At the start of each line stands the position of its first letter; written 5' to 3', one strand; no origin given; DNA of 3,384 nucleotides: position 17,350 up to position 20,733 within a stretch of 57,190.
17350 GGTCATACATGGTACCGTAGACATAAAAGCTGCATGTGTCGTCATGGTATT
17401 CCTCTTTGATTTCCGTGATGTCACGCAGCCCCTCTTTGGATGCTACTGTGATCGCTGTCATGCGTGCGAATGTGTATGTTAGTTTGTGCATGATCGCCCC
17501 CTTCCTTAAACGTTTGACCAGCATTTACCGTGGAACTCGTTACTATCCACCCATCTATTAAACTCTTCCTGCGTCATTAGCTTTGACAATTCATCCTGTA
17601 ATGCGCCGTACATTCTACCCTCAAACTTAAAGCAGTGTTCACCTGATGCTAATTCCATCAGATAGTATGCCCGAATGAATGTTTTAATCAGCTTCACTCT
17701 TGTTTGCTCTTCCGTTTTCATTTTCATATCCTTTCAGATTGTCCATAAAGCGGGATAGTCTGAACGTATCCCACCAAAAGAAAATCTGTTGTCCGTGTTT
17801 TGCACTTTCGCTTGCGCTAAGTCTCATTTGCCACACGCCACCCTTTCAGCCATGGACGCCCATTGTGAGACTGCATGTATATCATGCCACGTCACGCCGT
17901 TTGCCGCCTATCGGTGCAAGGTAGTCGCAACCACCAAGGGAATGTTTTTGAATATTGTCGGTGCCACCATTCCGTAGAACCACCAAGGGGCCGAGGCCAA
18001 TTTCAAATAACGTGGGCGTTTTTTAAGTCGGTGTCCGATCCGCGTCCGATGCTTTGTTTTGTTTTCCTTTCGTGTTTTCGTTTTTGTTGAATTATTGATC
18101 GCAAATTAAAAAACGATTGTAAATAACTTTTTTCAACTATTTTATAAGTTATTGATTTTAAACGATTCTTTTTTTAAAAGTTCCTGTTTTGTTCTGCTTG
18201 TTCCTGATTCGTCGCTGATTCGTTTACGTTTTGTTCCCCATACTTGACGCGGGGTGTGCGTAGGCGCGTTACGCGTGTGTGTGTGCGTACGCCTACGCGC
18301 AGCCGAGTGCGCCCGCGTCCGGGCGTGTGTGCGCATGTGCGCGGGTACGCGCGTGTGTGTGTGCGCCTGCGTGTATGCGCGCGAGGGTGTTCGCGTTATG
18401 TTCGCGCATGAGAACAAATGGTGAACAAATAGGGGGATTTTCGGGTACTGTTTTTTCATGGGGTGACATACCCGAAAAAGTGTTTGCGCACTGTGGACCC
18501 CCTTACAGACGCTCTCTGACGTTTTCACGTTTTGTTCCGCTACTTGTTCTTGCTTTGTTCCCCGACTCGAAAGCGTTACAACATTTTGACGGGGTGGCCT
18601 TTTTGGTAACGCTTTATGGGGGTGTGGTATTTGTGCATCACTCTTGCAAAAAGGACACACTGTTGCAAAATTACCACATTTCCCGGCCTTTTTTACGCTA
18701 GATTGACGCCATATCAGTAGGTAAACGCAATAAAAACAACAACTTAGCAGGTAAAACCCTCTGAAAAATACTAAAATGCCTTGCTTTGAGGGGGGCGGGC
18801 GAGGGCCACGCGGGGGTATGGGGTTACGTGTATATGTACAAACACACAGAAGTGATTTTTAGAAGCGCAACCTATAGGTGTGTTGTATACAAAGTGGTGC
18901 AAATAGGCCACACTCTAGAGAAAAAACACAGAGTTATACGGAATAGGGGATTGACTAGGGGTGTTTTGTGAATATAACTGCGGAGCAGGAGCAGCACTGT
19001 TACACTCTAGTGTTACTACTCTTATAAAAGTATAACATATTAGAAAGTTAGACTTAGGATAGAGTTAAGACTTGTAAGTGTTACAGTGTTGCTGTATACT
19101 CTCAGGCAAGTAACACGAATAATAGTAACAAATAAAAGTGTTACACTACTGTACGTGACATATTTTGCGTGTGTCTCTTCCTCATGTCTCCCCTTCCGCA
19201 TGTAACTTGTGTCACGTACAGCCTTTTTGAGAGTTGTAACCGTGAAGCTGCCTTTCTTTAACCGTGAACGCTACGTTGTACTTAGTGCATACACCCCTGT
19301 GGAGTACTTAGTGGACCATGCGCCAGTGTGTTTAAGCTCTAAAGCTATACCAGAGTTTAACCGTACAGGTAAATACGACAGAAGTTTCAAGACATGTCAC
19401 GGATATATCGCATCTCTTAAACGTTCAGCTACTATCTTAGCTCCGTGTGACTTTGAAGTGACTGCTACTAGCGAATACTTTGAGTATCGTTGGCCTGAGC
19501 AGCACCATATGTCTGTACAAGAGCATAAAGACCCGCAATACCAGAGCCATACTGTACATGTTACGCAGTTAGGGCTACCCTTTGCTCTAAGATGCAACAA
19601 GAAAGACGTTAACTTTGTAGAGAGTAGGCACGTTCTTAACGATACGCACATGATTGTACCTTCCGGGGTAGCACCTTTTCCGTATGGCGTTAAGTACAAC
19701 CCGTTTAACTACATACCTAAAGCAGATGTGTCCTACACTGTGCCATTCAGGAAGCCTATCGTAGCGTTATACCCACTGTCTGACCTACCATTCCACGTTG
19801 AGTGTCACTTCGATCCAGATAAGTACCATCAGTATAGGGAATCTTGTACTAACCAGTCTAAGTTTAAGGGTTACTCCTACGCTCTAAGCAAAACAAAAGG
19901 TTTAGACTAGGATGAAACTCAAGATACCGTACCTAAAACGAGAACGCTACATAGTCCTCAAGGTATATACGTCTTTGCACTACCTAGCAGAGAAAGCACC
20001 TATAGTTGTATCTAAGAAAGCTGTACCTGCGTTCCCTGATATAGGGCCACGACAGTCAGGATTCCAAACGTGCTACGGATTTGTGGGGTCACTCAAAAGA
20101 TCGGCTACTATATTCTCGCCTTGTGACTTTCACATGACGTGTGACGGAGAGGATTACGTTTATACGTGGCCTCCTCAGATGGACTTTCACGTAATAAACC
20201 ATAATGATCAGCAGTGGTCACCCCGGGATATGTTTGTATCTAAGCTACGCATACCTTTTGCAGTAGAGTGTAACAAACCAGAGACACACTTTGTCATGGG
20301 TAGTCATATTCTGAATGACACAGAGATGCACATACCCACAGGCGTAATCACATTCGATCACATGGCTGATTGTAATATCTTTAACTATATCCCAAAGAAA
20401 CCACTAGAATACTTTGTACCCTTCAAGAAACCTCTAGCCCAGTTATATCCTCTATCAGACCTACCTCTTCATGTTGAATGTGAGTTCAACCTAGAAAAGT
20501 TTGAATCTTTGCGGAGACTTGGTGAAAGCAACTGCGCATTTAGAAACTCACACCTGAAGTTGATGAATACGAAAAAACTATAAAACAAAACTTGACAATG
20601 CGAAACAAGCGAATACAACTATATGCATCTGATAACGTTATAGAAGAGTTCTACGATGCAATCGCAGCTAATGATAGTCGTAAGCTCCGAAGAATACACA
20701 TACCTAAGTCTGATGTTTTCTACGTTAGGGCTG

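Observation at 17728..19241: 1.5 kb gene-free control region between the divergent arms: candidate origin/promoter hub or structured ncRNA locus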

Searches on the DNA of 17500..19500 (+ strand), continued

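Call 81: search_with_rna_model(model_id=R1, sources=[window, L001, L003, L004, L005, L006, L007, L008, L009, L010, L011, L012, L013, L014, L016, L018, L019, L020, L021, L022, L023, L024, L025, L026, L027, L028, L030, L032, L034, L035, L036, L037, L039, L040, L041, L044, L045, L046, L048, L050, L053, L054, L057, L059, L063, L066, L069, L070, L071, L073, L075, L077, L078, L083, L084, L085, L087, L093, L094, L096, L097, L108, L114, L116, L117, L120, L123, L124, L127, L130, L135, L136, L137, L140, L143, L144, L145, L147, L149, L151, L154, L156, L157, L161, L163, L165, L179, L129, L170, L142, L174, L176], max_evalue=0.05, make_alignment=true)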
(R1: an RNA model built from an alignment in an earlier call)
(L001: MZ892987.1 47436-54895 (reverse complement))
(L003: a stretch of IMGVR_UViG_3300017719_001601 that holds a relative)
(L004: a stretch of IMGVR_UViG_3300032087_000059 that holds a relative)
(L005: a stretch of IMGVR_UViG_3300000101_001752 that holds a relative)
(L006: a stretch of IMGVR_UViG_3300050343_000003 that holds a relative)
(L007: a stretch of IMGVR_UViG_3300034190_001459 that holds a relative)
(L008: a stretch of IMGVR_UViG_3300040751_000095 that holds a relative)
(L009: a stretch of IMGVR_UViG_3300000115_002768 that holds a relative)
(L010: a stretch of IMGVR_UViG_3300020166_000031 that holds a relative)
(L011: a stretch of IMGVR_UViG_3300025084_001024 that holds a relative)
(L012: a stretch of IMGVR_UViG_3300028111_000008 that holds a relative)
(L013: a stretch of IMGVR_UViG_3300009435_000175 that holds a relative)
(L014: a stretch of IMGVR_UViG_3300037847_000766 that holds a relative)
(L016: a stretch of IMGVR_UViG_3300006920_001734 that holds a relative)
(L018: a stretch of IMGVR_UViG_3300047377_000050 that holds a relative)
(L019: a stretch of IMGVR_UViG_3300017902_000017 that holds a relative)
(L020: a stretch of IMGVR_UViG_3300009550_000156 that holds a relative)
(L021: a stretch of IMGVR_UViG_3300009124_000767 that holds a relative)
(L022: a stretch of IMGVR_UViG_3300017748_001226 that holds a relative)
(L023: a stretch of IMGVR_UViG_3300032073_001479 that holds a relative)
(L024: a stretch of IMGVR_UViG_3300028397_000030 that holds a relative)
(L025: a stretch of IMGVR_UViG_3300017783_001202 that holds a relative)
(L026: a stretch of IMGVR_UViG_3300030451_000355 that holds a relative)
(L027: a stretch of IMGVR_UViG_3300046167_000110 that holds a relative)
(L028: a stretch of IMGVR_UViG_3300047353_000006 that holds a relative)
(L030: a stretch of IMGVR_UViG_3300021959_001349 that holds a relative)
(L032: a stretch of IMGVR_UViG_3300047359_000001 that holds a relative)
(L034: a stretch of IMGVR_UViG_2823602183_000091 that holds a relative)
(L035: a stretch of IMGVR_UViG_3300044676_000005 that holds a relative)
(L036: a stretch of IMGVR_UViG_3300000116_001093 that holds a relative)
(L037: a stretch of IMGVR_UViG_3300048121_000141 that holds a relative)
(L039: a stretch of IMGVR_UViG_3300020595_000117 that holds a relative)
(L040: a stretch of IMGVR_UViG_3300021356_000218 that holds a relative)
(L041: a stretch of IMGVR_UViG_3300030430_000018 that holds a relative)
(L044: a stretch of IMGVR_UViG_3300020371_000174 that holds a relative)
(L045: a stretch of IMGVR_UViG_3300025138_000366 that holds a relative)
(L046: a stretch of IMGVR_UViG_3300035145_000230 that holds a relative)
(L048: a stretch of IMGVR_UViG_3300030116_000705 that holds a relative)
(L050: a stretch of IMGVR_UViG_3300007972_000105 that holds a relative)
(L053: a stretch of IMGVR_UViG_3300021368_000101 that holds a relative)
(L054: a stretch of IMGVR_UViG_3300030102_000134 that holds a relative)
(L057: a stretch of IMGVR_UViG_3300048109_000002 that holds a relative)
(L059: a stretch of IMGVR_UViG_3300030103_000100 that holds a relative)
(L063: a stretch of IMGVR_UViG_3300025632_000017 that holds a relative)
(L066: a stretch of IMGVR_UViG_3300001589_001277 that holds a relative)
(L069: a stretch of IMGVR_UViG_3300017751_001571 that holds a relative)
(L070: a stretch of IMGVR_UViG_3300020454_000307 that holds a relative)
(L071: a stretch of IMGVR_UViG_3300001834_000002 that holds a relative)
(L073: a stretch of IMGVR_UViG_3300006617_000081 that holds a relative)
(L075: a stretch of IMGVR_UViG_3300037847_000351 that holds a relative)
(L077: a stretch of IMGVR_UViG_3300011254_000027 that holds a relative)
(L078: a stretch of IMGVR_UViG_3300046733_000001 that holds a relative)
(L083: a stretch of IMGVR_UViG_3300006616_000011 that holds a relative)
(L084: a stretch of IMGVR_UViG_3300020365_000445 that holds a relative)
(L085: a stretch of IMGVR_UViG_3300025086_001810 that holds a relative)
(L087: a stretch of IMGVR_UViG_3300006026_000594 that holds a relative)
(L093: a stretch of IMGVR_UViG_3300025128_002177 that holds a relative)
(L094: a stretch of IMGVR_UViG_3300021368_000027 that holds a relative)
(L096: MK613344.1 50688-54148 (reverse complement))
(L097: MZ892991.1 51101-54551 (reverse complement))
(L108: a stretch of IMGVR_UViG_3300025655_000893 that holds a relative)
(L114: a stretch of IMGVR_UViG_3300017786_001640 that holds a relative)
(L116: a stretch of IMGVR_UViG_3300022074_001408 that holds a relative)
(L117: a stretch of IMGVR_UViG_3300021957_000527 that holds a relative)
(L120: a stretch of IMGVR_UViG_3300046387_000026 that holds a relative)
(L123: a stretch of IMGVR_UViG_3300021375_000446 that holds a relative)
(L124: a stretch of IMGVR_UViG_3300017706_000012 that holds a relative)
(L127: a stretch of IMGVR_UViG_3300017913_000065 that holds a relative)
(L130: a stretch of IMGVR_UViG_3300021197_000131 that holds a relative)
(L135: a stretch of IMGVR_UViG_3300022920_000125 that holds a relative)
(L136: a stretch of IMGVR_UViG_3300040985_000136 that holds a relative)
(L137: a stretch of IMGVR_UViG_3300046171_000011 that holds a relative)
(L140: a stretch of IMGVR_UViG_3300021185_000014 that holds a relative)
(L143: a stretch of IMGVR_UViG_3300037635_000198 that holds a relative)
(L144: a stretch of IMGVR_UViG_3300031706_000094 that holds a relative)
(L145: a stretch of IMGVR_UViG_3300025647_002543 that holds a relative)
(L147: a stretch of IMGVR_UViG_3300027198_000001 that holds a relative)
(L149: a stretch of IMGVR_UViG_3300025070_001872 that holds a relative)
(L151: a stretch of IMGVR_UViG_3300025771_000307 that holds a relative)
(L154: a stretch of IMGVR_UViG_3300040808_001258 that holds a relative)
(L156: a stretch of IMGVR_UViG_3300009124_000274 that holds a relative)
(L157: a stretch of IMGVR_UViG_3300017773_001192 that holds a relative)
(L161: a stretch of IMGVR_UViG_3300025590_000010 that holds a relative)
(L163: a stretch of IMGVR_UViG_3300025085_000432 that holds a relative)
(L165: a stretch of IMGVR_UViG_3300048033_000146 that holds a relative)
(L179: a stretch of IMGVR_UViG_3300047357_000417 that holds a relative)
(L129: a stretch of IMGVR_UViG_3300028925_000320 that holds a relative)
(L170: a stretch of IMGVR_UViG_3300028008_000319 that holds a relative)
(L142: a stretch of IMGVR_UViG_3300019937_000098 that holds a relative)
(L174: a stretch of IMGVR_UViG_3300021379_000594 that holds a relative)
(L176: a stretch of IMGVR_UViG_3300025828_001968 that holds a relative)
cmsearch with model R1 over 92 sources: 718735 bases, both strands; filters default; matches with E-value up to 0.05: 89.
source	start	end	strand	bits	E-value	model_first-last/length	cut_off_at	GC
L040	5461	5597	-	149.6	6.6e-28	1-136/136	no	0.36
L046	7328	7463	-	149.4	7.3e-28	1-136/136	no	0.34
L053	4996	5132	-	149.3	7.6e-28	1-136/136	no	0.36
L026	13062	13199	-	148.9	9.3e-28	1-136/136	no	0.39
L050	196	332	+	148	1.5e-27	1-136/136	no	0.33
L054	4146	4282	-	147.9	1.5e-27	1-136/136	no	0.34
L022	4806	4942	-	146.6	2.9e-27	1-136/136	no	0.34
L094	5021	5157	-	146.1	3.6e-27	1-136/136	no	0.35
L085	5539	5674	-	146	3.8e-27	1-136/136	no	0.36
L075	1906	2041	+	145.9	4e-27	1-136/136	no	0.35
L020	8214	8350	-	145.9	4e-27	1-136/136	no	0.31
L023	436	571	+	145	6.2e-27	1-136/136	no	0.36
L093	151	285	+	144.6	7.7e-27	1-136/136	no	0.33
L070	3674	3811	+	142.4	2.2e-26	1-136/136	no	0.36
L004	13634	13769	-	141.7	3e-26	1-136/136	no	0.4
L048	1276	1412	+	139.6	8.3e-26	1-136/136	no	0.34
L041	604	738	+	134.4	1e-24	1-136/136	no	0.35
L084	8557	8692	-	129.6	1e-23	1-136/136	no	0.38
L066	1887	2022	+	126.2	5.4e-23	1-136/136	no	0.35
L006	1278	1413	+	125.9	6.4e-23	1-136/136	no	0.35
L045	9357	9492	-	125.9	6.4e-23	1-136/136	no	0.35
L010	1936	2071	-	124.8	1.1e-22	1-136/136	no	0.4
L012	1245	1380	+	124.8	1.1e-22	1-136/136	no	0.4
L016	1146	1281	+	124.8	1.1e-22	1-136/136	no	0.4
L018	1433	1568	+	124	1.6e-22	1-136/136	no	0.36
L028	13876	14011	-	122.9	2.8e-22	1-136/136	no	0.43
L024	4379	4514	-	122.2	3.8e-22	1-136/136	no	0.33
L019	626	761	+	122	4.1e-22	1-136/136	no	0.35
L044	1370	1505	+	121.8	4.6e-22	1-136/136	no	0.35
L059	6384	6519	-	120.7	7.7e-22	1-136/136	no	0.34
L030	6135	6269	-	120.6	8.1e-22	1-136/136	no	0.39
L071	4730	4865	-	120.4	9.1e-22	1-136/136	no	0.35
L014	2153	2288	-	119.4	1.4e-21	1-136/136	no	0.37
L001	1326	1460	+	119.1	1.7e-21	1-136/136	no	0.41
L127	1306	1446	+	118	2.8e-21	1-136/136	no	0.38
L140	487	625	+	118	2.9e-21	1-136/136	no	0.37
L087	7875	8013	-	117.3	4.1e-21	1-136/136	no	0.41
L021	323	461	+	117.2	4.3e-21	1-136/136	no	0.42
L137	554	686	+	110.9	9e-20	1-136/136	no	0.37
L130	2343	2476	+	106.9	6.1e-19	1-136/136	no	0.37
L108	2329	2466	+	102.5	5.1e-18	1-136/136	no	0.36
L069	281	422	+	100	1.7e-17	1-136/136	no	0.35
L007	3562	3703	-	98.2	4.1e-17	1-136/136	no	0.35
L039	4852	4988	+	91.7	9.4e-16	1-136/136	no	0.37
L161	2333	2472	+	90.7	1.6e-15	1-136/136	no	0.36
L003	1966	2106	+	90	2.2e-15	1-136/136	no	0.4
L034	2562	2702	+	88.4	4.8e-15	1-136/136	no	0.37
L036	1313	1453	+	87.4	7.8e-15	1-136/136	no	0.38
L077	3765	3904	-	84.7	2.7e-14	1-136/136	no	0.38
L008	8508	8645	+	84.5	3.1e-14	1-136/136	no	0.38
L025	7208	7349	-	84.2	3.6e-14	1-136/136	no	0.38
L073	449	592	+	82.7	7.4e-14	1-136/136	no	0.3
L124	685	828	+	81.5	1.3e-13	1-136/136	no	0.37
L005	5080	5220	-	81.3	1.4e-13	1-136/136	no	0.37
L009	682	822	+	81.3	1.4e-13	1-136/136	no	0.37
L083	10377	10522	-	81.2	1.5e-13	1-136/136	no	0.37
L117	2332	2475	+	80.5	2.1e-13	1-136/136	no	0.38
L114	1161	1304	+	79.9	2.8e-13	1-136/136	no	0.32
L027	9624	9764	-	79.1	4.1e-13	1-136/136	no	0.39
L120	1239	1382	+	78.9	4.6e-13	1-136/136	no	0.31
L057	463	605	-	76.5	1.5e-12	1-136/136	no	0.37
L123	2320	2462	+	75.1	2.8e-12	1-136/136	no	0.3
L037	4675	4803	+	75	3.1e-12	1-136/136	no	0.36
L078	441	569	+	75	3.1e-12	1-136/136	no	0.36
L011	4259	4387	+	74.4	4e-12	1-136/136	no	0.36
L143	2333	2473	+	74.2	4.5e-12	1-136/136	no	0.38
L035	12235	12363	-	72.2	1.2e-11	1-136/136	no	0.35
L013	1353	1483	-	69.8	3.8e-11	1-136/136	no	0.35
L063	5677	5807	-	69.8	3.8e-11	1-136/136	no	0.35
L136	15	152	+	63.6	7.6e-10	1-136/136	no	0.44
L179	2323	2470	+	63.1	9.3e-10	1-136/136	no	0.36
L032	11125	11258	-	61.7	1.9e-09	1-136/136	no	0.4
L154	2333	2474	+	60.5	3.4e-09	1-136/136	no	0.4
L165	2335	2474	+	60.4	3.4e-09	1-136/136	no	0.4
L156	1611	1751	+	58.5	8.8e-09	1-136/136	no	0.41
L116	2318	2461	+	49.4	7.2e-07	1-136/136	no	0.34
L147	980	1115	+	48.7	9.9e-07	1-136/136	no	0.37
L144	798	933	+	47.2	2e-06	1-136/136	no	0.37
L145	772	946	+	47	2.3e-06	1-136/136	no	0.37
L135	2327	2463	+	40.1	6.3e-05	1-136/136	no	0.42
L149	17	167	+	32.6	0.0024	1-136/136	no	0.3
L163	1341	1488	+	31.6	0.0038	1-136/136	no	0.3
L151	657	833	+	31.5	0.0041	1-136/136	no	0.29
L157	1526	1668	+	31.1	0.0049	1-136/136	no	0.29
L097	1020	1175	+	27.8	0.024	1-136/136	no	0.35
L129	1261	1380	+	27.1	0.034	1-136/136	no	0.28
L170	209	365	+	26.6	0.043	1-136/136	no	0.34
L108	2381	2518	-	26.5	0.046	1-136/136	no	0.37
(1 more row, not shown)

Alignment A4: 89 matches aligned to the model, 315 columns, each read 5' to 3' on its own strand. Consensus structure (alignment columns), stored with it:
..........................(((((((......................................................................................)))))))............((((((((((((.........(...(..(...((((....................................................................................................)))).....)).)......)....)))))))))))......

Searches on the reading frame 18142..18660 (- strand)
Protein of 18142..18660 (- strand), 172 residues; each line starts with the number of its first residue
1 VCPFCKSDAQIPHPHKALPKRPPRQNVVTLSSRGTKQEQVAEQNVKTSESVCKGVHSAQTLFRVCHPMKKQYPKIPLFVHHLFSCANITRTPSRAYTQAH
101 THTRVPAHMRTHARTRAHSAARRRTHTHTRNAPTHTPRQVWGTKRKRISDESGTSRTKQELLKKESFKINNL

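Call 33: search_protein_families(library=phrogs, proteins=[window:18142-18660:-], max_evalue=0.1)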
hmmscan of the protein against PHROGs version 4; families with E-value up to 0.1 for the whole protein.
window:18142-18660:- (172 aa): 0 families

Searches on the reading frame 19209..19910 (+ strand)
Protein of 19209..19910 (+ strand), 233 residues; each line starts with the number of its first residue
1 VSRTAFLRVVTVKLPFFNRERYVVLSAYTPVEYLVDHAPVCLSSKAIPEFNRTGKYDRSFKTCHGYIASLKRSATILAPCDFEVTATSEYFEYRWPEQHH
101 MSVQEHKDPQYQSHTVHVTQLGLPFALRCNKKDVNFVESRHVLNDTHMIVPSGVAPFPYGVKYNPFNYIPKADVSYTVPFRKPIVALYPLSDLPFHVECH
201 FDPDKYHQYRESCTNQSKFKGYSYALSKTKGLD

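Call 8: search_dna_similar(query=window:19209-19910:+, collection=phages, mode=protein, max_rows=30)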
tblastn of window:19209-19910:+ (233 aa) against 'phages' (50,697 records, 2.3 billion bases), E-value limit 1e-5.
No match.

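Call 12: search_protein_families(library=phrogs, proteins=[window:19209-19910:+])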
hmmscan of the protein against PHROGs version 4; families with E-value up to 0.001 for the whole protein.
window:19209-19910:+ (233 aa): 0 families

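Call 34: search_protein_families(library=pfam, proteins=[window:19242-19910:+], max_evalue=0.1)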
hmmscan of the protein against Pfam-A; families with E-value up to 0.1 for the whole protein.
window:19242-19910:+ (222 aa): 0 families

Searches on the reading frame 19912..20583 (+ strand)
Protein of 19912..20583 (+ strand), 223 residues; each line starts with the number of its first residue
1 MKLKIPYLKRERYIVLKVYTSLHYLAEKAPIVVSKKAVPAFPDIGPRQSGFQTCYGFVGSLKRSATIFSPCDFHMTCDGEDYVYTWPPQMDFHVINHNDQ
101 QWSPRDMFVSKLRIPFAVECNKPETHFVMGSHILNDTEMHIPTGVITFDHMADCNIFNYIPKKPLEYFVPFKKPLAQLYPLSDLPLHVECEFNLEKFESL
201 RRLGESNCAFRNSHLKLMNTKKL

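Call 12: search_protein_families(library=phrogs, proteins=[window:19912-20583:+])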
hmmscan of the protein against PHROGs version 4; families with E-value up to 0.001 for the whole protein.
window:19912-20583:+ (223 aa): 1 family
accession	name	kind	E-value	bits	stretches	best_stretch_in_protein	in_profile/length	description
phrog_7084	-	unknown function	1.1e-05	26.1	1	47-182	54-196/240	-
